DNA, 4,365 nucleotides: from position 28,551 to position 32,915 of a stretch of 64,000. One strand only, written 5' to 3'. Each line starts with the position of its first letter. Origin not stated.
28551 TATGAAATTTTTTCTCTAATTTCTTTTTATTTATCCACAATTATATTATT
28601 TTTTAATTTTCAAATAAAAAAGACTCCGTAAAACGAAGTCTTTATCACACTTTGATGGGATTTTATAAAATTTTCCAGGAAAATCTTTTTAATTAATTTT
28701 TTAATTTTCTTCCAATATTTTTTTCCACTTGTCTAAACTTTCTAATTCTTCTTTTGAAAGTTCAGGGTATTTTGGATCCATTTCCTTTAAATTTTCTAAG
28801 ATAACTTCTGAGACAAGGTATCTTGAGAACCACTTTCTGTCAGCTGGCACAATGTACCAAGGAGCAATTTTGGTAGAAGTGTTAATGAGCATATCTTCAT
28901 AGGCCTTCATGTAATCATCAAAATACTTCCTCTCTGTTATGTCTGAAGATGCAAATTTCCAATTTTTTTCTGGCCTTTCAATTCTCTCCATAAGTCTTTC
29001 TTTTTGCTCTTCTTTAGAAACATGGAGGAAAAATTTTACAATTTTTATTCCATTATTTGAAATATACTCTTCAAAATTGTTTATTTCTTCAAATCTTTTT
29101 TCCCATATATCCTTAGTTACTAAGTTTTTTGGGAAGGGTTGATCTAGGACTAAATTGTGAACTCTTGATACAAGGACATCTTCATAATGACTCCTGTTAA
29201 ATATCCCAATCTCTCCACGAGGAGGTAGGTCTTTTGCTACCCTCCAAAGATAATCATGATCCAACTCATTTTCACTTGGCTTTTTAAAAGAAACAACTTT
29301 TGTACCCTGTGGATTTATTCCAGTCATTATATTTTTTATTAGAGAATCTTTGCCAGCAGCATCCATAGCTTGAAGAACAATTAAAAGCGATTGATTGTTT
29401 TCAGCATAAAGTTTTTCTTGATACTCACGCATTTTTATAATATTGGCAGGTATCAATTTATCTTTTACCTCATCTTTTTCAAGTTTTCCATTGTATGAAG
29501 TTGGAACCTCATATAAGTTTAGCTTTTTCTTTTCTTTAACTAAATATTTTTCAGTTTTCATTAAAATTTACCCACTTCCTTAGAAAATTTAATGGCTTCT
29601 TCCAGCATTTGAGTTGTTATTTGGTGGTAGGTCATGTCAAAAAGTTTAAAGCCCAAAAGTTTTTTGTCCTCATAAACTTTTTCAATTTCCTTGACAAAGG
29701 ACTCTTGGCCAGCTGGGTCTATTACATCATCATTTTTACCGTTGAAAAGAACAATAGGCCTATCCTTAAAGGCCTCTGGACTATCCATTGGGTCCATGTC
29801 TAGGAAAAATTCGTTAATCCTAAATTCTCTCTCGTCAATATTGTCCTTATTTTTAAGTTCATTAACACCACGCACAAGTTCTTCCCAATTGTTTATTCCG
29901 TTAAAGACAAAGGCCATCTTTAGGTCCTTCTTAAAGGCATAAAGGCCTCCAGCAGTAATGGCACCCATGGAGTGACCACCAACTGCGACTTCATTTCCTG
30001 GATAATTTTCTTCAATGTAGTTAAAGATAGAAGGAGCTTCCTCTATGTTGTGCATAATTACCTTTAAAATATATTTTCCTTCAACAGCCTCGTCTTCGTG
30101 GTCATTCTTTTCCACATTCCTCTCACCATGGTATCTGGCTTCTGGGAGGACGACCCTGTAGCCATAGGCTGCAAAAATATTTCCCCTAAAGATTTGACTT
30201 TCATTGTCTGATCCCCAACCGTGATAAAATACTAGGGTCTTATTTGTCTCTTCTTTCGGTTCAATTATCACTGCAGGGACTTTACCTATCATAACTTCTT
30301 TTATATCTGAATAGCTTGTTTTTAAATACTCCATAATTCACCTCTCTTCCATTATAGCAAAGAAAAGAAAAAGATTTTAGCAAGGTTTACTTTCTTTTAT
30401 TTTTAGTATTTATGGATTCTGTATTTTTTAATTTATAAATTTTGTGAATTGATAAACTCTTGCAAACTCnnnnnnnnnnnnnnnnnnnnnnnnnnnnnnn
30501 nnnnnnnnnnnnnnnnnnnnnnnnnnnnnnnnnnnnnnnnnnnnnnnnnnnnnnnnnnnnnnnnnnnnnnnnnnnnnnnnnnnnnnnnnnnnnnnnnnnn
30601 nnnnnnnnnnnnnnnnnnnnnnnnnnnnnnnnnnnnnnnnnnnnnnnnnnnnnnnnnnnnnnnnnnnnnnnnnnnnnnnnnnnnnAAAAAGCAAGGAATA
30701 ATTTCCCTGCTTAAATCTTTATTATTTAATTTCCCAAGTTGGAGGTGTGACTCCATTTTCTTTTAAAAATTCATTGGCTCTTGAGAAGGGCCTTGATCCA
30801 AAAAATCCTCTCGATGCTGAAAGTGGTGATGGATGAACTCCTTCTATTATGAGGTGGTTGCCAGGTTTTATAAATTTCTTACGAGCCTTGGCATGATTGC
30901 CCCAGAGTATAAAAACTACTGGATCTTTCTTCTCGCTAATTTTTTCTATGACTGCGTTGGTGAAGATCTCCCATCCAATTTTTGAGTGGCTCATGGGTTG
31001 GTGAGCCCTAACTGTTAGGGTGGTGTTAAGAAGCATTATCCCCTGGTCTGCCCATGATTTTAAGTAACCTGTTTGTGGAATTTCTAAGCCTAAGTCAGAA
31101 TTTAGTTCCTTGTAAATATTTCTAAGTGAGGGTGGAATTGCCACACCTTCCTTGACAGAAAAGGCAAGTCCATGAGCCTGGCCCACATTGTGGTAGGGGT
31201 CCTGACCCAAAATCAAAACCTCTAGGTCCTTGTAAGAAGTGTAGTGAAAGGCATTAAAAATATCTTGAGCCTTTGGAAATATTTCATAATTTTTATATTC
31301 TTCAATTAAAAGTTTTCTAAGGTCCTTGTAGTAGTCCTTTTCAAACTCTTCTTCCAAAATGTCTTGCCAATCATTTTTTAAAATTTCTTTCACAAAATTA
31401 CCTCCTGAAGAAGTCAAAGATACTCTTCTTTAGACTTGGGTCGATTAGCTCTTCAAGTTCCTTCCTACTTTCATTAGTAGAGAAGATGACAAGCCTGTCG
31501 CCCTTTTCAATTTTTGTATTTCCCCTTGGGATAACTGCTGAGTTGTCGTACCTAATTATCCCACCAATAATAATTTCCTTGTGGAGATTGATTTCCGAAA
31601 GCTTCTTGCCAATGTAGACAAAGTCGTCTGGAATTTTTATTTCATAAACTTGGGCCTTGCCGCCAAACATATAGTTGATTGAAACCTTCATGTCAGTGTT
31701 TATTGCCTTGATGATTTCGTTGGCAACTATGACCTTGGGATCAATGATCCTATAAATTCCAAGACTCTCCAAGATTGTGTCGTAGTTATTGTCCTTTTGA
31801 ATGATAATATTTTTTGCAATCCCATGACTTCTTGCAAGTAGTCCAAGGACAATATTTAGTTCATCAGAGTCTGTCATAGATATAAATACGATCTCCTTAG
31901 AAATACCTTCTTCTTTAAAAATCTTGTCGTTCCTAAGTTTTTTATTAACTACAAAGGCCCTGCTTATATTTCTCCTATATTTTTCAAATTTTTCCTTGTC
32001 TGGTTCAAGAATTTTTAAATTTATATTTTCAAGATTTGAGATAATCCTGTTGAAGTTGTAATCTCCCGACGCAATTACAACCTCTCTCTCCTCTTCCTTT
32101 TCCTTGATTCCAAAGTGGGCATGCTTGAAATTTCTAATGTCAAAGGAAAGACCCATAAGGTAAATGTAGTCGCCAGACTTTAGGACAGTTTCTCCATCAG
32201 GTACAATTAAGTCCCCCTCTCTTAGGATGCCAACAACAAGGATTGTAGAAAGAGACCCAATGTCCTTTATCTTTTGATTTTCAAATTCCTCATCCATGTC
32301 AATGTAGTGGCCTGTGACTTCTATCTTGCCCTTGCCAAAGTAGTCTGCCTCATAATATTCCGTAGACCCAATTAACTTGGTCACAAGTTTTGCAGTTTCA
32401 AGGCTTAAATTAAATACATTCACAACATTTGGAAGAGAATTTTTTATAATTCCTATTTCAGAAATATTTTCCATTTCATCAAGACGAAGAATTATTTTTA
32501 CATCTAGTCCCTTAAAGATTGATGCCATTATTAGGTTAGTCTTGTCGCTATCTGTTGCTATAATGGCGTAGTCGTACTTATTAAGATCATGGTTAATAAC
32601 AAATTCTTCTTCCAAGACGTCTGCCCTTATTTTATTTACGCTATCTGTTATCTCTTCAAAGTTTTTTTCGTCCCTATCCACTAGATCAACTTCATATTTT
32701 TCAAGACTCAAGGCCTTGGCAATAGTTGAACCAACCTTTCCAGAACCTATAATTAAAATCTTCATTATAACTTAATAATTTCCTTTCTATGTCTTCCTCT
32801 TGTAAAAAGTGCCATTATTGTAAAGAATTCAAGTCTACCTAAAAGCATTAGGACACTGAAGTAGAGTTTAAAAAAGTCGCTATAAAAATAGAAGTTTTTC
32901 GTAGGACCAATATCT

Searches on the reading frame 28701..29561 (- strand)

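Call 11: search_protein_families(library=ncbifam, proteins=[window:28701-29561:-])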
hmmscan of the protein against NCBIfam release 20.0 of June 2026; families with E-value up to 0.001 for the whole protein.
window:28701-29561:- (286 aa): 5 families
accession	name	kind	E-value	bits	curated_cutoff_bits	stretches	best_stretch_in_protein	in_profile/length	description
TIGR03709.1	PPK2_rel_1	subfamily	1.5e-114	381.7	247.2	1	4-272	2-260/264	PPK2 family polyphosphate kinase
NF042973.1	ADPpolyPPhtase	equivalog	2e-109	365.2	450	1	2-282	2-284/285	ADP-polyphosphate phosphotransferase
TIGR03708.1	poly_P_AMP_trns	equivalog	2.2e-55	188.3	547.65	1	22-259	265-490/493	polyphosphate:AMP phosphotransferase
TIGR03707.1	PPK2_P_aer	equivalog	3.1e-47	161.2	301.8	1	40-259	17-222/230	polyphosphate kinase 2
NF050016.1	PolyPhAMPPhtase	equivalog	3.5e-44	151.2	800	1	5-259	227-470/472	polyphosphate:AMP phosphotransferase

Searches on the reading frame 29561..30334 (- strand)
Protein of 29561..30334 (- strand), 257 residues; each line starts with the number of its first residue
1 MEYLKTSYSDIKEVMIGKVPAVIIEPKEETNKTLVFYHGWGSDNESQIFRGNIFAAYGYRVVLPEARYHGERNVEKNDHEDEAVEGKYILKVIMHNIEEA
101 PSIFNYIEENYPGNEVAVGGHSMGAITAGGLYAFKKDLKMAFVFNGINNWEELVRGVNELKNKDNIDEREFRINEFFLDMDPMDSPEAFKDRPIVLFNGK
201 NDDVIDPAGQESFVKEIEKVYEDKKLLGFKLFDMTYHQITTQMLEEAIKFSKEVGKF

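Call 11: search_protein_families(library=ncbifam, proteins=[window:29561-30334:-])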
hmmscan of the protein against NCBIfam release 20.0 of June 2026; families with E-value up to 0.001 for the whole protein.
window:29561-30334:- (257 aa): 1 family
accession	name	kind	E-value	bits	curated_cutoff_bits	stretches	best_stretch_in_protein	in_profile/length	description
NF007857.0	PRK10566.1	equivalog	5.1e-25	88.7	201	1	25-251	21-245/249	esterase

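Call 13: find_encoding_contigs(protein=window:29561-30334:-, flank=10000, max_places=10)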
Protein window:29561-30334:- (257 aa): 22 contigs read that carry it; 3 places shown.
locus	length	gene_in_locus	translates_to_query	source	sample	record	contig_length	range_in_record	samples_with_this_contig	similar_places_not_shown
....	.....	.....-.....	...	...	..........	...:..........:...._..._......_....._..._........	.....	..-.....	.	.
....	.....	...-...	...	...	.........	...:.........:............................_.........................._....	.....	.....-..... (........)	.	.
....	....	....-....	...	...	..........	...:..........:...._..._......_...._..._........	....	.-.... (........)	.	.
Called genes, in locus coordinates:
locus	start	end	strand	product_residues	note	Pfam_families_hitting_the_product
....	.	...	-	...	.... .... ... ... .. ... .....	?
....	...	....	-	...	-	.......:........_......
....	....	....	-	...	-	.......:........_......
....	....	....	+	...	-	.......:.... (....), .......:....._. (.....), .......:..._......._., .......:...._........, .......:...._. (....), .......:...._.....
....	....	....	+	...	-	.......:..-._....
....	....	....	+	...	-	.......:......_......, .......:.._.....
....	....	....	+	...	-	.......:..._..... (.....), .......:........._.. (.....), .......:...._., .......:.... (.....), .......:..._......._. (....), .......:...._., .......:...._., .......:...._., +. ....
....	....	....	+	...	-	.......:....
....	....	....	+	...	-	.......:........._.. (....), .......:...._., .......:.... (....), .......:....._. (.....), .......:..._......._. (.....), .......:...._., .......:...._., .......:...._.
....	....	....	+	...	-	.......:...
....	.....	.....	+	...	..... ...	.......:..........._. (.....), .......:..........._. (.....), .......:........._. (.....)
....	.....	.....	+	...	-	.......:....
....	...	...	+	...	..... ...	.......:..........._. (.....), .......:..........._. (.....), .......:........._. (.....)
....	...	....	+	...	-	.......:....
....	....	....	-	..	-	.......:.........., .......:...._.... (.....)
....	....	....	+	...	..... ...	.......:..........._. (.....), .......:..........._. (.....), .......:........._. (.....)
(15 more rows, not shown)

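Call 20: find_homologous_proteins(query=window:29561-30334:-)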
Query window:29561-30334:- (257 aa): 65 proteins with E <= 0.001 among 616 candidates.
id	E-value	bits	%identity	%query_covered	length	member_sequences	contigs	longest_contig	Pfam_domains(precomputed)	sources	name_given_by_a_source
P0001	2.1e-165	566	98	100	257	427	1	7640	PF00561.27,PF12146.16,PF02230.23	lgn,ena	-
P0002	3.6e-161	552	95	100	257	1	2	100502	PF00561.27,PF12146.16,PF02230.23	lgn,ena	-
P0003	2.2e-153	527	95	95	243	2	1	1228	PF00561.27,PF12146.16,PF02230.23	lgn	-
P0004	3.1e-153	526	90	100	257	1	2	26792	PF12146.16,PF02230.23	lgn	-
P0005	5.1e-153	526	90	100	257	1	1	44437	PF12146.16,PF02230.23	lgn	-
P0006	9.3e-153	525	90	100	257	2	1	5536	PF12146.16,PF02230.23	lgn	-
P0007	1.2e-152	525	90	100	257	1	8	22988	PF00561.27,PF12146.16,PF02230.23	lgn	-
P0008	3.2e-152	523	89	100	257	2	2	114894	PF00561.27,PF12146.16,PF02230.23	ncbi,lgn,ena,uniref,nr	ncbi:phospholipase [Peptoniphilus vaginalis]|uniref:phospholipase n=1 Tax=Peptoniphilus vaginalis Ta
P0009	3.6e-152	523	89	100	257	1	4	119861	PF12146.16,PF02230.23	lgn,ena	-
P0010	4.9e-152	523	89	100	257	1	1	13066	PF00561.27,PF12146.16,PF02230.23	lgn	-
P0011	2.7e-151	520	89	100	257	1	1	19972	PF00561.27,PF12146.16,PF02230.23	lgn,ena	-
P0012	5.6e-151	519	88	100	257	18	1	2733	PF12146.16,PF02230.23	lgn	-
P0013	6.3e-151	519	89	100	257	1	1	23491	PF00561.27,PF12146.16,PF02230.23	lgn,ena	-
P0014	7.2e-151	519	88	100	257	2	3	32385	PF12146.16,PF02230.23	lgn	-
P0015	1.6e-150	518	88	100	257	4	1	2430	PF12146.16,PF02230.23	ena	-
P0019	1.9e-149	514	88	100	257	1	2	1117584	PF00561.27,PF12146.16,PF02230.23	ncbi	-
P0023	9.1e-127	440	75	100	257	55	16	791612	PF00326.28,PF00561.27,PF12146.16,PF02230.23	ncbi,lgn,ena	-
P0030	3.1e-121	422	73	100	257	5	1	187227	PF00326.28,PF00561.27,PF12146.16,PF02230.23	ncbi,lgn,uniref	ncbi:prolyl oligopeptidase family serine peptidase [Peptoniphilus sp. SGI.035]|uniref:prolyl oligope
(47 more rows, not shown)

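Call 21: find_encoding_contigs(protein=P0019, flank=10000, max_places=2)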
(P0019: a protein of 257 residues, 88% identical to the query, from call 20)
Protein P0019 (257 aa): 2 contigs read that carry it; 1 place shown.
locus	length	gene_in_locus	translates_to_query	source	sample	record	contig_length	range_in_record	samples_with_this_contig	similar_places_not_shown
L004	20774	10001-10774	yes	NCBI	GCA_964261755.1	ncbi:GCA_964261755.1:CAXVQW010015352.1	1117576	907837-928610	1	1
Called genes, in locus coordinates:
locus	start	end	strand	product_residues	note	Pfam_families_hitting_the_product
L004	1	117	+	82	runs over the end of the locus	PF05016:ParE_toxin (weak)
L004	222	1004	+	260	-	PF03747:ADP_ribosyl_GH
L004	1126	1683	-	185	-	PF02417:Chromate_transp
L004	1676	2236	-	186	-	PF02417:Chromate_transp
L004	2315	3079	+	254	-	PF02558:ApbA (weak), PF02737:3HCDH_N (faint), PF03446:NAD_binding_2, PF03807:F420_oxidored, PF07991:KARI_N (weak), PF14748:P5CR_dimer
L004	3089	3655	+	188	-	PF01965:DJ-1_PfpI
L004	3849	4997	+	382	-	PF01545:Cation_efflux, PF16916:ZT_dimer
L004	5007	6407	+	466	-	PF00070:Pyr_redox (faint), PF01488:Shikimate_DH (faint), PF02254:TrkA_N, PF02737:3HCDH_N (faint), PF03721:UDPG_MGDP_dh_N (faint), PF02080:TrkA_C, PF02254:TrkA_N, PF02080:TrkA_C, +4 more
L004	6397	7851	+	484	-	PF02386:TrkH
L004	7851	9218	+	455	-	PF01488:Shikimate_DH (weak), PF02254:TrkA_N, PF02558:ApbA (weak), PF13241:NAD_binding_7 (faint), PF02080:TrkA_C, PF02254:TrkA_N, PF02080:TrkA_C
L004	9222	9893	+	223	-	PF03167:UDG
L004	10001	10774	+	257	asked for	PF02230:Abhydrolase_2 (faint), PF00561:Abhydrolase_1 (faint), PF12146:Hydrolase_4 (faint)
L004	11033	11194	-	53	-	PF00301:Rubredoxin, PF21349:RUBY_RBDX (faint)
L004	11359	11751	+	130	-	PF13581:HATPase_c_2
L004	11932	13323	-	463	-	PF01546:Peptidase_M20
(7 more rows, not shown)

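Call 22: find_encoding_contigs(protein=P0023, flank=10000, max_places=2)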
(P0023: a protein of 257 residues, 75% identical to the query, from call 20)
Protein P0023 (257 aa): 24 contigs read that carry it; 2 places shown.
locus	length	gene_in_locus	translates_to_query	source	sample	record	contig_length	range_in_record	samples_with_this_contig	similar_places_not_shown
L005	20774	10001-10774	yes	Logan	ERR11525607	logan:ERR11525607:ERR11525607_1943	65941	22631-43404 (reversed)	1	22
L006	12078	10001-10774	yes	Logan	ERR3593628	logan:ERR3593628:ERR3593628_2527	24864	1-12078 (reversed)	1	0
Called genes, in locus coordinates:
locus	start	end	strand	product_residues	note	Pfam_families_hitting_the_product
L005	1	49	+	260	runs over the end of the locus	PF03747:ADP_ribosyl_GH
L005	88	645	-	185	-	PF02417:Chromate_transp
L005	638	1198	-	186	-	PF02417:Chromate_transp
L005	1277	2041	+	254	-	PF02558:ApbA (weak), PF02737:3HCDH_N (faint), PF03446:NAD_binding_2, PF03807:F420_oxidored, PF07991:KARI_N (faint), PF14748:P5CR_dimer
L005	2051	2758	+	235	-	PF01965:DJ-1_PfpI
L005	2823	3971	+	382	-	PF01545:Cation_efflux, PF16916:ZT_dimer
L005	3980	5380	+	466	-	PF00070:Pyr_redox (faint), PF00106:adh_short (faint), PF01488:Shikimate_DH (faint), PF02254:TrkA_N, PF02558:ApbA (faint), PF02080:TrkA_C, PF02254:TrkA_N, PF02080:TrkA_C, +6 more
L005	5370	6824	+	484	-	PF02386:TrkH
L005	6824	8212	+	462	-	PF02254:TrkA_N, PF02558:ApbA (weak), PF13241:NAD_binding_7 (faint), PF02080:TrkA_C, PF02254:TrkA_N, PF02080:TrkA_C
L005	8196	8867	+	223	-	PF03167:UDG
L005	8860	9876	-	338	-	PF00581:Rhodanese, PF26341:AAA_SelU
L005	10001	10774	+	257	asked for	PF02230:Abhydrolase_2 (weak), PF00561:Abhydrolase_1 (faint), PF12146:Hydrolase_4 (faint), PF00326:Peptidase_S9 (weak)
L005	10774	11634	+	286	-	PF03976:PPK2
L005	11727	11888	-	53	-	PF00301:Rubredoxin, PF21349:RUBY_RBDX (faint)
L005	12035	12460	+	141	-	PF13581:HATPase_c_2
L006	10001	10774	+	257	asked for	PF02230:Abhydrolase_2 (weak), PF00561:Abhydrolase_1 (faint), PF12146:Hydrolase_4 (faint), PF00326:Peptidase_S9 (weak)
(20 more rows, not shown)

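Call 23: find_encoding_contigs(protein=P0030, flank=10000, max_places=2)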
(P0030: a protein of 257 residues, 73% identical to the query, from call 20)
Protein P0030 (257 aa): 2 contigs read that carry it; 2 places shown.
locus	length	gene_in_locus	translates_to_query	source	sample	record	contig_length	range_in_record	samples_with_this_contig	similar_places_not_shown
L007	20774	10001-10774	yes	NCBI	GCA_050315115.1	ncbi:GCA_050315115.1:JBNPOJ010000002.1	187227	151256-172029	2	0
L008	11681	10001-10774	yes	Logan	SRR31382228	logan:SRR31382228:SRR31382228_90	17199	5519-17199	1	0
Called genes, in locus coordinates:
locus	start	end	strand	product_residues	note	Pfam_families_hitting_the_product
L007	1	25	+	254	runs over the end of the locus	PF03747:ADP_ribosyl_GH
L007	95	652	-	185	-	PF02417:Chromate_transp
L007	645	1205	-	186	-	PF02417:Chromate_transp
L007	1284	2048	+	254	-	PF02558:ApbA (weak), PF02737:3HCDH_N (faint), PF03446:NAD_binding_2, PF03807:F420_oxidored, PF14748:P5CR_dimer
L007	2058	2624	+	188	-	PF01965:DJ-1_PfpI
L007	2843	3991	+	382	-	PF01545:Cation_efflux, PF16916:ZT_dimer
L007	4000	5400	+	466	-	PF00070:Pyr_redox (faint), PF01488:Shikimate_DH (faint), PF02254:TrkA_N, PF02558:ApbA (faint), PF13241:NAD_binding_7 (weak), PF02080:TrkA_C, PF02254:TrkA_N, PF02080:TrkA_C, +4 more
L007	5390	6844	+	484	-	PF02386:TrkH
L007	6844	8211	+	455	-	PF02254:TrkA_N, PF02558:ApbA (weak), PF13241:NAD_binding_7 (faint), PF02080:TrkA_C, PF02254:TrkA_N, PF02080:TrkA_C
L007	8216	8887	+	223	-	PF03167:UDG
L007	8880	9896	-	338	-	PF00581:Rhodanese, PF26341:AAA_SelU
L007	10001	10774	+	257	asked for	PF02230:Abhydrolase_2 (faint), PF00561:Abhydrolase_1 (faint), PF12146:Hydrolase_4 (faint), PF00326:Peptidase_S9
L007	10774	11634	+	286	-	PF03976:PPK2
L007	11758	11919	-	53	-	PF00301:Rubredoxin, PF21349:RUBY_RBDX (faint)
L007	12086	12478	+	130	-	PF13581:HATPase_c_2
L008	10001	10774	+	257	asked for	PF02230:Abhydrolase_2 (faint), PF00561:Abhydrolase_1 (faint), PF12146:Hydrolase_4 (faint), PF00326:Peptidase_S9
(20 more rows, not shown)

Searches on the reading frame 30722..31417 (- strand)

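Call 11: search_protein_families(library=ncbifam, proteins=[window:30722-31417:-])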
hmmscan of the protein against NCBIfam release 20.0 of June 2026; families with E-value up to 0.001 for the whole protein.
window:30722-31417:- (231 aa): 5 families
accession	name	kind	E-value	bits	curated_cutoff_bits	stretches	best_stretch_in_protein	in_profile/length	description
NF003592.0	PRK05254.1-5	equivalog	3.3e-96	321.4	162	1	10-230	2-222/225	uracil-DNA glycosylase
NF003589.0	PRK05254.1-2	equivalog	5e-92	307.6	223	1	13-230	7-225/227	uracil-DNA glycosylase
TIGR00628.1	ung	equivalog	4.5e-81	271.7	185.75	1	15-221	2-208/210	uracil-DNA glycosylase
NF003591.1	PRK05254.1-4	equivalog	2.2e-74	249.5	237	1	14-219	2-207/208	uracil-DNA glycosylase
NF003588.0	PRK05254.1-1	equivalog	3.3e-68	229.6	143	1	9-230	6-224/225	uracil-DNA glycosylase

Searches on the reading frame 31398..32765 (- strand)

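Call 11: search_protein_families(library=ncbifam, proteins=[window:31398-32765:-])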
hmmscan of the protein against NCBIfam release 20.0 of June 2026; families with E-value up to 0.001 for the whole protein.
window:31398-32765:- (455 aa): 24 families
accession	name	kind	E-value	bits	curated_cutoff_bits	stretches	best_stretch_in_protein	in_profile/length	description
NF007039.0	PRK09496.3-2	equivalog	7e-78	262.4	293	1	1-441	1-444/446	Trk system potassium transporter TrkA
NF007041.0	PRK09496.3-4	equivalog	1.3e-77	261.5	386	1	1-444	1-446/450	Trk system potassium transporter TrkA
NF007034.0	PRK09496.2-1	subfamily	2e-57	195.1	344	1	1-436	1-440/445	Trk system potassium transporter TrkA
NF007031.0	PRK09496.1-2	equivalog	2.2e-52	178.7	289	1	1-442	1-452/458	Trk system potassium transporter TrkA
NF007036.0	PRK09496.2-3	subfamily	3.2e-48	164.6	407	1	1-440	1-446/448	Trk system potassium transporter TrkA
NF007033.0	PRK09496.1-5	equivalog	9.9e-47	160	338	1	1-442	1-448/449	Trk system potassium transporter TrkA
NF007038.0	PRK09496.2-6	equivalog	2.5e-45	155.1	374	1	1-440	1-443/445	Trk system potassium transporter TrkA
NF007032.0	PRK09496.1-4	equivalog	1.6e-42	146.1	309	1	1-444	1-453/457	Trk system potassium transporter TrkA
NF007043.0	PRK09496.3-6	equivalog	8e-35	120.5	384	2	1-336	1-343/445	Trk system potassium transporter TrkA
NF007037.0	PRK09496.2-4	equivalog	1e-32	113.6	445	1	1-440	1-452/454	Trk system potassium transporter TrkA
NF007030.0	PRK09496.1-1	equivalog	1.2e-31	109.8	371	1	1-444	1-454/458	Trk system potassium transporter TrkA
NF007035.0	PRK09496.2-2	equivalog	1.1e-30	106.9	521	1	1-433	1-441/455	Trk system potassium transporter TrkA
NF007040.0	PRK09496.3-3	equivalog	2.2e-23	82.6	455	1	2-440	5-460/462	Trk system potassium transporter TrkA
NF007042.0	PRK09496.3-5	equivalog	1.7e-22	79.7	467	3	43-203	292-448/466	Trk system potassium transporter TrkA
NF003716.0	PRK05326.1-3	equivalog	4.7e-20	71.5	355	2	356-442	397-482/499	potassium/proton antiporter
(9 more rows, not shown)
